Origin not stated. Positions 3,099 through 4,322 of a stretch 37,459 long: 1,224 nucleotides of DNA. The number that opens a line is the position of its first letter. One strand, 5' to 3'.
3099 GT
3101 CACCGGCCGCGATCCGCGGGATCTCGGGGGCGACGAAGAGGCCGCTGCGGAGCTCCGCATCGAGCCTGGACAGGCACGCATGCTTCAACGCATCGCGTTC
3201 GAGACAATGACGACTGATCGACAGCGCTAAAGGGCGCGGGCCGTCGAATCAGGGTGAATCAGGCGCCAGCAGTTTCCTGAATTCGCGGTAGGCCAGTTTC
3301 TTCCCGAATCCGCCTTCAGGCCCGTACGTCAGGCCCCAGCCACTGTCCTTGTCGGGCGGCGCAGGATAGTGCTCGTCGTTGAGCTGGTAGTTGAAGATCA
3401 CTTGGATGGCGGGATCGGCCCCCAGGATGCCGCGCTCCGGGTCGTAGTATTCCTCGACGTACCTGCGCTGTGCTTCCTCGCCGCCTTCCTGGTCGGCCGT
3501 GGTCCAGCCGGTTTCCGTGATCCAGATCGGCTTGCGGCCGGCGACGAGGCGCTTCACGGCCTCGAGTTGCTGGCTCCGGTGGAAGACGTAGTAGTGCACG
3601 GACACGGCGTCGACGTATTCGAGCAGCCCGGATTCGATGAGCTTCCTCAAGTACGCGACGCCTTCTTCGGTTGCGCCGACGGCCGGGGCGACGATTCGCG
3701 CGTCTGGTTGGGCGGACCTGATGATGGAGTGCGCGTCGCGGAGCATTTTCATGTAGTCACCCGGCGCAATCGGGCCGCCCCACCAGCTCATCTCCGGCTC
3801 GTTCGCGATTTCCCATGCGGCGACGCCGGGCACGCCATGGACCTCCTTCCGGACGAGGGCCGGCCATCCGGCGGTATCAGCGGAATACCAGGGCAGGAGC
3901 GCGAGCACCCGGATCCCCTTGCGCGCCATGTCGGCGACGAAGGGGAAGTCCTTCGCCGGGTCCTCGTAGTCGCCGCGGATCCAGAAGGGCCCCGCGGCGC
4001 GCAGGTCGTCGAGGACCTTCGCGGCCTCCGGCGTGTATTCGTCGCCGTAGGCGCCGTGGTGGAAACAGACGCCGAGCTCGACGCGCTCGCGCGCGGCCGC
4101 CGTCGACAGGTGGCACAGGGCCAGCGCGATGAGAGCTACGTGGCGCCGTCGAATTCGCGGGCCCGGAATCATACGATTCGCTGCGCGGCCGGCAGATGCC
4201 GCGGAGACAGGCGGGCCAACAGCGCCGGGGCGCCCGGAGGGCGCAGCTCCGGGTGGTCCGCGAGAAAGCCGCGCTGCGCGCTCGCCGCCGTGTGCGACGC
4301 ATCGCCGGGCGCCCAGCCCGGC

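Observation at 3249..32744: Candidate undescribed oxidative glycan-processing module: redox and metallo-enzymes built into a glucan utilisation locus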

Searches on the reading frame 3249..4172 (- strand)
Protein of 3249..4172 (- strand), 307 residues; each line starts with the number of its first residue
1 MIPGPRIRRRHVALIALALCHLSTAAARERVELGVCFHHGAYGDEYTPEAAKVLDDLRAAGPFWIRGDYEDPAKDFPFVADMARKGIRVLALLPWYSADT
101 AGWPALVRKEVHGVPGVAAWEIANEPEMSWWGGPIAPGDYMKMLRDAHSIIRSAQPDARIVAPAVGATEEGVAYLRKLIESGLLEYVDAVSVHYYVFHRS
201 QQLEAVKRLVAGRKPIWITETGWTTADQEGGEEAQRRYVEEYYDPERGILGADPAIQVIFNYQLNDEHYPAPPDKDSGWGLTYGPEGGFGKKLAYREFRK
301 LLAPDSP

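Call 5: search_protein_families(library=pfam, proteins=[window:3249-4172:-], max_evalue=0.01)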
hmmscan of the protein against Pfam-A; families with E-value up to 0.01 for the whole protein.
window:3249-4172:- (307 aa): 3 families
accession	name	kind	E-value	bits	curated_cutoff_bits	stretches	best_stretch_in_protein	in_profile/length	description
PF11790.14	Glyco_hydro_cc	-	5.3e-09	36.4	21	1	124-241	73-191/237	Glycosyl hydrolase catalytic core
PF02057.21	Glyco_hydro_59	-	0.0028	17.4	27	1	180-260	184-259/294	Glycosyl hydrolase family 59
PF00150.24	Cellulase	-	0.0064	16.4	23.5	0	118-242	122-259/272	Cellulase (glycosyl hydrolase family 5)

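Call 9: search_protein_families(library=ncbifam, proteins=[window:3249-4172:-], max_evalue=0.01)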
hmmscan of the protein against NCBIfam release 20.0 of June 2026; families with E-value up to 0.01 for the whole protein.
window:3249-4172:- (307 aa): 0 families

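Call 50: search_solved_structures(query=window:3249-4172:-, max_evalue=1)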
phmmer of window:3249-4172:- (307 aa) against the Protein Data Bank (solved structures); distinct sequences matched with E-value up to 1: 6.
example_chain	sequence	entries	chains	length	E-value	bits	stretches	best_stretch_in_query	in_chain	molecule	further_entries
4zn2_A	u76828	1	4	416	0.0015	21.1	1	114-165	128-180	PslG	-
5bx9_A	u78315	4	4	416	0.0015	21.1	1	114-165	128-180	PslG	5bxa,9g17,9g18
5jvk_A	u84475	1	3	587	0.0049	19.4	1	117-197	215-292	Uncharacterized protein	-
8akp_A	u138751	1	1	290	0.024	17.1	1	203-245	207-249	catalytic domain of G7048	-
2y2w_A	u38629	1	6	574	0.16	14.4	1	107-206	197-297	ARABINOFURANOSIDASE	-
2y7a_A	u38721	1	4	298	0.59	12.6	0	164-222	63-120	ABO GLYCOSYLTRANSFERASE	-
